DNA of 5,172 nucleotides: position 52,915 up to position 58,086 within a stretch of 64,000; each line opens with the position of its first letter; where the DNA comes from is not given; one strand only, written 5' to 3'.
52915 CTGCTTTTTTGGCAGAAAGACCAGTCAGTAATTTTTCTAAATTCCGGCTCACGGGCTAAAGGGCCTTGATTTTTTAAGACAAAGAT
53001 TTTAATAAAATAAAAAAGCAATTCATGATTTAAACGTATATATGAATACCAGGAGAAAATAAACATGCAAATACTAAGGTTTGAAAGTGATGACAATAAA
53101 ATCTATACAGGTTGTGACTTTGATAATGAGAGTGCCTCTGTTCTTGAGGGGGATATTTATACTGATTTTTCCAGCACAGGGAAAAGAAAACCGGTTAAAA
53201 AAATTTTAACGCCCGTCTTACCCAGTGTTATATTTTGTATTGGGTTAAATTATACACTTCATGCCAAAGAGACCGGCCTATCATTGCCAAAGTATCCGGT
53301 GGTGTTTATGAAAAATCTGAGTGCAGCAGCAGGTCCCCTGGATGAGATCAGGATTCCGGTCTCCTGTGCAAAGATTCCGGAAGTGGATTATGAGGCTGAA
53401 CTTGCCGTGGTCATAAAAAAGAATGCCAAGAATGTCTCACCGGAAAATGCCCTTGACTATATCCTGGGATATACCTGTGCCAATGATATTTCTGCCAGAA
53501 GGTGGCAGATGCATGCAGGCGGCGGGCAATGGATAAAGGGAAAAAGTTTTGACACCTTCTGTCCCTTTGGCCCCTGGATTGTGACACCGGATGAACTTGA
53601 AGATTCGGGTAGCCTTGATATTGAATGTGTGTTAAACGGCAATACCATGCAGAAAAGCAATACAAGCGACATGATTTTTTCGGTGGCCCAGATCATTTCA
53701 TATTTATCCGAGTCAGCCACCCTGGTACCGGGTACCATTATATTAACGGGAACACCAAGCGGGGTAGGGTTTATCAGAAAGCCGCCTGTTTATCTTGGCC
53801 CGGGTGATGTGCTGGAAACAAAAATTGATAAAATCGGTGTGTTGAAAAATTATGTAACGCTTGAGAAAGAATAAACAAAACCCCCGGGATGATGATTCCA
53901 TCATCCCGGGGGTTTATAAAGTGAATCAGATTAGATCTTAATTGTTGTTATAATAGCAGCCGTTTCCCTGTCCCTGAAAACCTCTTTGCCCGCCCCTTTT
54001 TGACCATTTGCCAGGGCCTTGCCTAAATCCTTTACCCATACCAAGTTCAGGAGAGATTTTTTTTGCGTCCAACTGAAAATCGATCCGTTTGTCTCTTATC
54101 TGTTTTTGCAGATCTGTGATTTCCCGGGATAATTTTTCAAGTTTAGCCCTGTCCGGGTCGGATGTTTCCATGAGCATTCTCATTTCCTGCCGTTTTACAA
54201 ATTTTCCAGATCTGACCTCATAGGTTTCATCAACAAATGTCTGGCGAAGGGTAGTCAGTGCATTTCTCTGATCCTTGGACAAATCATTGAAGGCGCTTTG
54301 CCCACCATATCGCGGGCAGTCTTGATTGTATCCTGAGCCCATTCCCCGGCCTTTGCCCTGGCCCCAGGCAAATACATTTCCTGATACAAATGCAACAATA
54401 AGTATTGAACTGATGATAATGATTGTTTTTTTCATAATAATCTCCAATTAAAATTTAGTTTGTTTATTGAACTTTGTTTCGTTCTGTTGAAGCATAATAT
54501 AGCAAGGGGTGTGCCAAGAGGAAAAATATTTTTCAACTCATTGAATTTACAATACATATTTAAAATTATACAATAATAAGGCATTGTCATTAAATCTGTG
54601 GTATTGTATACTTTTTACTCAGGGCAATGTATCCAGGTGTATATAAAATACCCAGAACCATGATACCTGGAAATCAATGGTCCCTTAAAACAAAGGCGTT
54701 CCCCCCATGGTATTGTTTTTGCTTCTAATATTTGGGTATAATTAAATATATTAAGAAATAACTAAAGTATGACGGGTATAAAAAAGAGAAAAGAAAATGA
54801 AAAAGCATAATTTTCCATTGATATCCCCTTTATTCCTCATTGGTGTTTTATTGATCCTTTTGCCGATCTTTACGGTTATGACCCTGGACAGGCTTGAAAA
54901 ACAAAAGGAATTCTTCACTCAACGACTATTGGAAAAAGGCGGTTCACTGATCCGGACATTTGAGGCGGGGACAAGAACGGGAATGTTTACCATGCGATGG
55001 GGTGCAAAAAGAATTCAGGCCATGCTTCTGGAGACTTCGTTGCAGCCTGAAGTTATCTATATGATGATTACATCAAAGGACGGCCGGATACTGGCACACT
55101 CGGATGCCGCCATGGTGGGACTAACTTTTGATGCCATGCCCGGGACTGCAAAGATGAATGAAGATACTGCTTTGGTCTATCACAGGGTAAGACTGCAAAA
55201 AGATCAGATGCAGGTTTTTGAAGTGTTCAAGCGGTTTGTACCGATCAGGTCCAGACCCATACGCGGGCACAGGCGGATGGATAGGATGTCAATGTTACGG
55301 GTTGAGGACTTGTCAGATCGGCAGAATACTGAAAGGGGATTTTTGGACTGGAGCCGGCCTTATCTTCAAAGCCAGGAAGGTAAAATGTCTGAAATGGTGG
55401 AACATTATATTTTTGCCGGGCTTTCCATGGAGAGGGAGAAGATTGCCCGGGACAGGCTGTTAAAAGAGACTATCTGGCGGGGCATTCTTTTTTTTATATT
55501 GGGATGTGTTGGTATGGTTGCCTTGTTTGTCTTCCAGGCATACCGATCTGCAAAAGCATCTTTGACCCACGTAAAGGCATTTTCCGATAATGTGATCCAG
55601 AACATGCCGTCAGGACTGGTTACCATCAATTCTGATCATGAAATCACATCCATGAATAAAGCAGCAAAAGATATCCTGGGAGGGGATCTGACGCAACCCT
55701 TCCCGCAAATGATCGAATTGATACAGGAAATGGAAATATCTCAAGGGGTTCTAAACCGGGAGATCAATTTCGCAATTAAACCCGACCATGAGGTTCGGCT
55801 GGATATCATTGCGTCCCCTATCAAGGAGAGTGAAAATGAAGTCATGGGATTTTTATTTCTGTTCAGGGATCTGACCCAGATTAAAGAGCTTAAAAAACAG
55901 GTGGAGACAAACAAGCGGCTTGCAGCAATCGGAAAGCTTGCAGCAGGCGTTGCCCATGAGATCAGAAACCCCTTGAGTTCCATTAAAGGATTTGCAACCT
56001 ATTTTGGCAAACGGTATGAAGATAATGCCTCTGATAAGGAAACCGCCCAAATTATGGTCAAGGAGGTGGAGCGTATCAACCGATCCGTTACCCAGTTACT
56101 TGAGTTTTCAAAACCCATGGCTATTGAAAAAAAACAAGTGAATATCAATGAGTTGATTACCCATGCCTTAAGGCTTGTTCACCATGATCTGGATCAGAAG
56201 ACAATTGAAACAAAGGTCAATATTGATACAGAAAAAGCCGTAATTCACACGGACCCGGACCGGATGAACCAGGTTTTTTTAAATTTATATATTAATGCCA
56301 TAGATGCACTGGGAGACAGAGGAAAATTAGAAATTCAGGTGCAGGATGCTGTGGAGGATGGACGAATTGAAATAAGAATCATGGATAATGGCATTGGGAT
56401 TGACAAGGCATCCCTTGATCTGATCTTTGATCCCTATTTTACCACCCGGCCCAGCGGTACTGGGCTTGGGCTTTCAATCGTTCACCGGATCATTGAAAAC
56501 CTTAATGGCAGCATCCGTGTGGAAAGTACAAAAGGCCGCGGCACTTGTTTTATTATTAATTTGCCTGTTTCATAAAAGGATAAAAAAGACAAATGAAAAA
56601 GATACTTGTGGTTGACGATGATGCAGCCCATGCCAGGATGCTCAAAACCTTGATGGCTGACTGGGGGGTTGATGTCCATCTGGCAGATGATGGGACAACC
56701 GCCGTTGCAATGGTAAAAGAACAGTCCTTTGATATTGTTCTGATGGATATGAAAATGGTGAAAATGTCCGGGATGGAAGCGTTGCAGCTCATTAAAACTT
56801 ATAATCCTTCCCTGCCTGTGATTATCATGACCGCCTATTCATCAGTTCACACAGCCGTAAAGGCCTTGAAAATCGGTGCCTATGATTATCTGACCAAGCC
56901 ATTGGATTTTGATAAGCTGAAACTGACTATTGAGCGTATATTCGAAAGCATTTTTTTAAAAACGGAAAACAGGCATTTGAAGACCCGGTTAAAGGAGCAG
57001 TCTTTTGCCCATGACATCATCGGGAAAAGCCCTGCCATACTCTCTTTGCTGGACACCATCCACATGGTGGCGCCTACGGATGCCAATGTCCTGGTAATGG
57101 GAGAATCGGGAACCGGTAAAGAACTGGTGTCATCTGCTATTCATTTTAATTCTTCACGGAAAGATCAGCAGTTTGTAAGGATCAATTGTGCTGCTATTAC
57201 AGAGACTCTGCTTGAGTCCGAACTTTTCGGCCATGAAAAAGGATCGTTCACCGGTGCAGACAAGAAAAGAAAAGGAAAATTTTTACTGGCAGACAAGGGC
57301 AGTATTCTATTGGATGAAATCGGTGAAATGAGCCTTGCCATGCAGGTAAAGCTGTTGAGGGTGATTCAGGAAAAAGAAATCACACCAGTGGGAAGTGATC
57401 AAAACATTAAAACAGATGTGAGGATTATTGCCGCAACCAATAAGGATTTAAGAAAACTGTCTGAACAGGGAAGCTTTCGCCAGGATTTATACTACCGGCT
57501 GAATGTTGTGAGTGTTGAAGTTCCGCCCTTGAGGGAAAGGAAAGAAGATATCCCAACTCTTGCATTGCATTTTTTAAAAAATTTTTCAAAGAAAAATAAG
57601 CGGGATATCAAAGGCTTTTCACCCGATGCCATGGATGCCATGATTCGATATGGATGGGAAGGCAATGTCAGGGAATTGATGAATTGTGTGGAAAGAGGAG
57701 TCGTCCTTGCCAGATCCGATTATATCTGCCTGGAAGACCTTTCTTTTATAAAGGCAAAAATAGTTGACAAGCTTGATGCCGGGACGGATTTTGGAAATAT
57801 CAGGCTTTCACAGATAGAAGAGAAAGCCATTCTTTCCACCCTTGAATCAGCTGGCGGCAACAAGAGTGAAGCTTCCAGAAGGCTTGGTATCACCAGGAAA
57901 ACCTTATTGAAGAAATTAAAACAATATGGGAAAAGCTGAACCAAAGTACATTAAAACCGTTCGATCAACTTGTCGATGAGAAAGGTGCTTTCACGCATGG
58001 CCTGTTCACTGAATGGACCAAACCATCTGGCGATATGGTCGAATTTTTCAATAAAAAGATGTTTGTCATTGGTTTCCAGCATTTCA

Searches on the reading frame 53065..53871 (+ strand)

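Call 39: search_protein_families(library=pfam, proteins=[window:53065-53871:+], max_evalue=0.000001)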
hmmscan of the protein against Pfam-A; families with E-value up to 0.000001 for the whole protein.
window:53065-53871:+ (269 aa): 1 family
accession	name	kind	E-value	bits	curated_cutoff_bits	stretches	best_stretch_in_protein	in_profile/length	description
PF01557.24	FAA_hydrolase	-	1.4e-74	250.8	23.9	1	56-264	2-213/214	Fumarylacetoacetate (FAA) hydrolase C-terminal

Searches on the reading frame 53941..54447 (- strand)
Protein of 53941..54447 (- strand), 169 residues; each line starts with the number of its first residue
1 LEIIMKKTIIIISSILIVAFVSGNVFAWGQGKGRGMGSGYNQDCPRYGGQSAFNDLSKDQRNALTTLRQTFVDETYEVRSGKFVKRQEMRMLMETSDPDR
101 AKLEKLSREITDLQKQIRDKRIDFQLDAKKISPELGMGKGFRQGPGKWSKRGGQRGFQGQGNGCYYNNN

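Call 39: search_protein_families(library=pfam, proteins=[window:53941-54447:-], max_evalue=0.000001)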
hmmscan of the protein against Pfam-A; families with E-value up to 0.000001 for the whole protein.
window:53941-54447:- (169 aa): 1 family
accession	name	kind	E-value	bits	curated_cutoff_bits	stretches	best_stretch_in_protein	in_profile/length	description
PF13801.11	Metal_resist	-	2.6e-13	50.7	29.2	1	16-130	5-116/125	Heavy-metal resistance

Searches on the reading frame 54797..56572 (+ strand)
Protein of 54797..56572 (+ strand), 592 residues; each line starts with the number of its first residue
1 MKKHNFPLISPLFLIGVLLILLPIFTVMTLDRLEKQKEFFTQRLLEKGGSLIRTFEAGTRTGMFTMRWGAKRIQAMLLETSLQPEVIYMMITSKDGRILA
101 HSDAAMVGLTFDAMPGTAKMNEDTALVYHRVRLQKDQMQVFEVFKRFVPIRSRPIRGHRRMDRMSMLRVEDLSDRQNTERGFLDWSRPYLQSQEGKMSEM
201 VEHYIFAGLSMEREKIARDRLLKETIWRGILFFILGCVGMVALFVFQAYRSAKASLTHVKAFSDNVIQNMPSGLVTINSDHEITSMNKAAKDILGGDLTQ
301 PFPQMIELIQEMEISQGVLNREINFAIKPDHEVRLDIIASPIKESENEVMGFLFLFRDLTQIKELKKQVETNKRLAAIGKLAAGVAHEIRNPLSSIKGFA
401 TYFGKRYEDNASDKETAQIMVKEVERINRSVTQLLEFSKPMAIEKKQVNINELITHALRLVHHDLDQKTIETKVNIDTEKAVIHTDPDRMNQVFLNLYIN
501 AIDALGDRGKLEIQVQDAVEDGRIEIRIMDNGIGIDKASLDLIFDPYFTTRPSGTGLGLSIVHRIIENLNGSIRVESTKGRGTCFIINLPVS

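Call 39: search_protein_families(library=pfam, proteins=[window:54797-56572:+], max_evalue=0.000001)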
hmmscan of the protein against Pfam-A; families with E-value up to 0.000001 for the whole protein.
window:54797-56572:+ (592 aa): 2 families
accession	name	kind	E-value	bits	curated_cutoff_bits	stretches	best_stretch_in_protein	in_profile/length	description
PF02518.31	HATPase_c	-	1.7e-27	96.5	26.4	1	485-591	1-109/111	Histidine kinase-, DNA gyrase B-, and HSP90-like ATPase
PF00512.31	HisKA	-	3.7e-13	49.8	26.9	1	379-439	3-62/66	His Kinase A (phospho-acceptor) domain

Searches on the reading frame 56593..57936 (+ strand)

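Call 39: search_protein_families(library=pfam, proteins=[window:56593-57936:+], max_evalue=0.000001)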
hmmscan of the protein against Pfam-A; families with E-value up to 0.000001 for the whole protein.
window:56593-57936:+ (448 aa): 5 families
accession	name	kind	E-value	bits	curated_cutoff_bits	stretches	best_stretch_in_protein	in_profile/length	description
PF00158.32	Sigma54_activat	-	4.5e-71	238.4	20.2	1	142-308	1-167/168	Sigma-54 interaction domain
PF00072.30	Response_reg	-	7.2e-31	107.1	30.2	1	4-113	1-110/111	Response regulator receiver domain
PF25601.1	AAA_lid_14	-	1.4e-24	86.2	27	1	314-384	1-71/87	AAA+ ATPase lid domain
PF14532.12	Sigma54_activ_2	-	3.7e-21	76.2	25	1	143-313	1-138/138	Sigma-54 interaction domain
PF02954.25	HTH_8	-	6.8e-13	48.6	22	1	405-445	2-42/42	Bacterial regulatory protein, Fis family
